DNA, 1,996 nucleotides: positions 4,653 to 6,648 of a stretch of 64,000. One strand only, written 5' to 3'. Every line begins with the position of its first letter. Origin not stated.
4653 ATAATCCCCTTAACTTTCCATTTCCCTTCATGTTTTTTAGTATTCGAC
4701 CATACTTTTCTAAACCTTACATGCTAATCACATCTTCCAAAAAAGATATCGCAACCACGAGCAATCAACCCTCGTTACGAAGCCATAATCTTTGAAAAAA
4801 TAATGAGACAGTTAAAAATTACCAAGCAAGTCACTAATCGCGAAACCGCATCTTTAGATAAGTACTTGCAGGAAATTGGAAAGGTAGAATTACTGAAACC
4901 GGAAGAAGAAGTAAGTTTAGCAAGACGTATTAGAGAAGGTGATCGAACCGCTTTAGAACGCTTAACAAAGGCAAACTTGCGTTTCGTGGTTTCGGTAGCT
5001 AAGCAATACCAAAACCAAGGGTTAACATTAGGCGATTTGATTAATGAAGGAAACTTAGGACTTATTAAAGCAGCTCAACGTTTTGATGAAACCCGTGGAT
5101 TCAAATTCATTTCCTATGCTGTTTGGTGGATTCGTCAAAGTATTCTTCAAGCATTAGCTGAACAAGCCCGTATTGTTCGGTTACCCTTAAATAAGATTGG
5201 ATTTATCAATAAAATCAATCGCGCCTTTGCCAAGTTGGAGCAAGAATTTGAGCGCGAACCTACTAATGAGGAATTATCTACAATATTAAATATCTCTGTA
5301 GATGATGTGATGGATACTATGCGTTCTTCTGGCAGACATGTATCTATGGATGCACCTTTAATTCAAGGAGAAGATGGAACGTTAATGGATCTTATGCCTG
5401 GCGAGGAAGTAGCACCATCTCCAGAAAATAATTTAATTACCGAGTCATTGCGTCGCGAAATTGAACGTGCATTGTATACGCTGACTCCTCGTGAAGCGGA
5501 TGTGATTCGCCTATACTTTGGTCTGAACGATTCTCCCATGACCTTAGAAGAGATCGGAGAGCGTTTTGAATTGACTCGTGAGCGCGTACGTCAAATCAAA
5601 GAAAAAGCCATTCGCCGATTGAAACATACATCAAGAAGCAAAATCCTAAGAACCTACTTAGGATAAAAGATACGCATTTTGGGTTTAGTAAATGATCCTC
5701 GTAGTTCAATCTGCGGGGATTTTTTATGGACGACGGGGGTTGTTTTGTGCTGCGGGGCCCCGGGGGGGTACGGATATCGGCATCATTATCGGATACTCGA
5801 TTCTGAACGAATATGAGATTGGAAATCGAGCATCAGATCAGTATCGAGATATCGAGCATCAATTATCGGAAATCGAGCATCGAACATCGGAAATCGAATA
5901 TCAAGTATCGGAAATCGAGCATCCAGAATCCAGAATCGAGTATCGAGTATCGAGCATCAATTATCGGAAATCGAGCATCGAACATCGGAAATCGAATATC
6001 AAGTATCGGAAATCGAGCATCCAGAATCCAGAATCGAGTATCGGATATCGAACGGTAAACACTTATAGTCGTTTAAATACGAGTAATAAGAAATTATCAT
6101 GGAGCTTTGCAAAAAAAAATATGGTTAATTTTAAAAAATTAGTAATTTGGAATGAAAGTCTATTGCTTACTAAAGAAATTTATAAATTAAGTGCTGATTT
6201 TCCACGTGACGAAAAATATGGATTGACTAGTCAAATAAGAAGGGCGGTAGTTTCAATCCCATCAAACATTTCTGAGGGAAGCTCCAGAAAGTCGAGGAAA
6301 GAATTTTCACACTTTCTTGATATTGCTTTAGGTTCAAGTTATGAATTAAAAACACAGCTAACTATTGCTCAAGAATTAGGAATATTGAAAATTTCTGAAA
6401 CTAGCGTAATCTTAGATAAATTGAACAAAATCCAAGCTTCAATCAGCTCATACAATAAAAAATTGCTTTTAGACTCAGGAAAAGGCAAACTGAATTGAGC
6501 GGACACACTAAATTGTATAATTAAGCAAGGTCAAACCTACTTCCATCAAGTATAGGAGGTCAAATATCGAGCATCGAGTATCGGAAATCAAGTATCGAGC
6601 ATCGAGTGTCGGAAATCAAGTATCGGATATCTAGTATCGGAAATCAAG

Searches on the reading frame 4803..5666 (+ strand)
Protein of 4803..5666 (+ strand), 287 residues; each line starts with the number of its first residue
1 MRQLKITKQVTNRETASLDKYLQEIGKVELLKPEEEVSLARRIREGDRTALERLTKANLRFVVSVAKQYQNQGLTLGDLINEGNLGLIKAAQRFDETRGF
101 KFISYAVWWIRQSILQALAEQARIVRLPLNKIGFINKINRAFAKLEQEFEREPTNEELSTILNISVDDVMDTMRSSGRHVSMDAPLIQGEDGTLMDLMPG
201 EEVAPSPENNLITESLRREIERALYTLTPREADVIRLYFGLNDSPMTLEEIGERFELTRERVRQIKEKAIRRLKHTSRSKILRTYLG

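Call 17: find_encoding_contigs(protein=window:4803-5666:+, flank=10000, max_places=6)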
Protein window:4803-5666:+ (287 aa): 5 contigs read that carry it; 5 places shown.
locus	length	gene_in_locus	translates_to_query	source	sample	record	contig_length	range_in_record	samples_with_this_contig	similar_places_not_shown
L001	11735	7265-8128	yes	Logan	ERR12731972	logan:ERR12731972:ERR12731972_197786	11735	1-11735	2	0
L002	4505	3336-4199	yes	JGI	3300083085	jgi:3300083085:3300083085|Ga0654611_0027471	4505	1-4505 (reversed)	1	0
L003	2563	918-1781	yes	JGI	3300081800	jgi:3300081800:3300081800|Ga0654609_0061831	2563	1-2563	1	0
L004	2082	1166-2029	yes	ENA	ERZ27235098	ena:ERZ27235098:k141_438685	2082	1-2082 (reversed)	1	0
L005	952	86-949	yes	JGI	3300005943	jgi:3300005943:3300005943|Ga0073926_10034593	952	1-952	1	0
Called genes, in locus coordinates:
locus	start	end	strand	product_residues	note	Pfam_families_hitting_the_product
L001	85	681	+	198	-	PF08889:WbqC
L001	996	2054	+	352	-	PF01791:DeoC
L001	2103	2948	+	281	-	PF01039:Carboxyl_trans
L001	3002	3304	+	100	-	-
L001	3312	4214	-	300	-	PF05050:Methyltransf_21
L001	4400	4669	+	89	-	PF00312:Ribosomal_S15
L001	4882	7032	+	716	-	PF01138:RNase_PH, PF03725:RNase_PH_C, PF03726:PNPase, PF01138:RNase_PH, PF00013:KH_1, PF00575:S1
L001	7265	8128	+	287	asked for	PF00140:Sigma70_r1_2, PF04542:Sigma70_r2, PF04539:Sigma70_r3, PF04545:Sigma70_r4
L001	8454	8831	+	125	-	PF05635:23S_rRNA_IVP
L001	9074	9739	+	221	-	PF00834:Ribul_P_3_epim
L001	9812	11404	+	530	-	PF18962:Por_Secre_tail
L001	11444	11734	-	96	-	?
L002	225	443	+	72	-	-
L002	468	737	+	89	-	PF00312:Ribosomal_S15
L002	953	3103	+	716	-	PF01138:RNase_PH, PF03725:RNase_PH_C, PF03726:PNPase, PF01138:RNase_PH, PF00013:KH_1, PF00575:S1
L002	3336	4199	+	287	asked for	PF00140:Sigma70_r1_2, PF04542:Sigma70_r2, PF04539:Sigma70_r3, PF04545:Sigma70_r4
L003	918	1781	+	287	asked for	PF00140:Sigma70_r1_2, PF04542:Sigma70_r2, PF04539:Sigma70_r3, PF04545:Sigma70_r4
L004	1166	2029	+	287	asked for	PF00140:Sigma70_r1_2, PF04542:Sigma70_r2, PF04539:Sigma70_r3, PF04545:Sigma70_r4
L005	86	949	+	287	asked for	PF00140:Sigma70_r1_2, PF04542:Sigma70_r2, PF04539:Sigma70_r3, PF04545:Sigma70_r4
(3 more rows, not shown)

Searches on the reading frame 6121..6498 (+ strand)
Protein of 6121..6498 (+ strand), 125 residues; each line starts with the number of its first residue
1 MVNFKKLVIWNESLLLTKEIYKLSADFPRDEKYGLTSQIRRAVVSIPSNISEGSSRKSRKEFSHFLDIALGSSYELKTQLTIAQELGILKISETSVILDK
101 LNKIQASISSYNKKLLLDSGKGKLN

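Call 16: find_encoding_contigs(protein=window:6121-6498:+, flank=10000, max_places=6)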
Protein window:6121-6498:+ (125 aa): no gene with exactly this product is on record in the collection.

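Call 39: search_protein_families(library=ncbifam, proteins=[window:6121-6495:+], max_evalue=0.001)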
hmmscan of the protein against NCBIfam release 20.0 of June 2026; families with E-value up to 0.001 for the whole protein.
window:6121-6495:+ (125 aa): 4 families
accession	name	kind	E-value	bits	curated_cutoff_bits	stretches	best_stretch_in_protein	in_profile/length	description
NF008911.0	PRK12275.1-2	subfamily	3e-35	121.3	137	1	2-114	2-114/118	hypothetical protein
TIGR02436.1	TIGR02436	subfamily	7.3e-34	116.3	24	1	9-115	1-108/109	four helix bundle protein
NF008912.0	PRK12275.1-6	subfamily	2.9e-27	95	124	1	3-114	2-110/117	hypothetical protein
NF033474.1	DivGenRetAVD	equivalog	3.5e-06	27.3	80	1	16-104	10-95/104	diversity-generating retroelement protein Avd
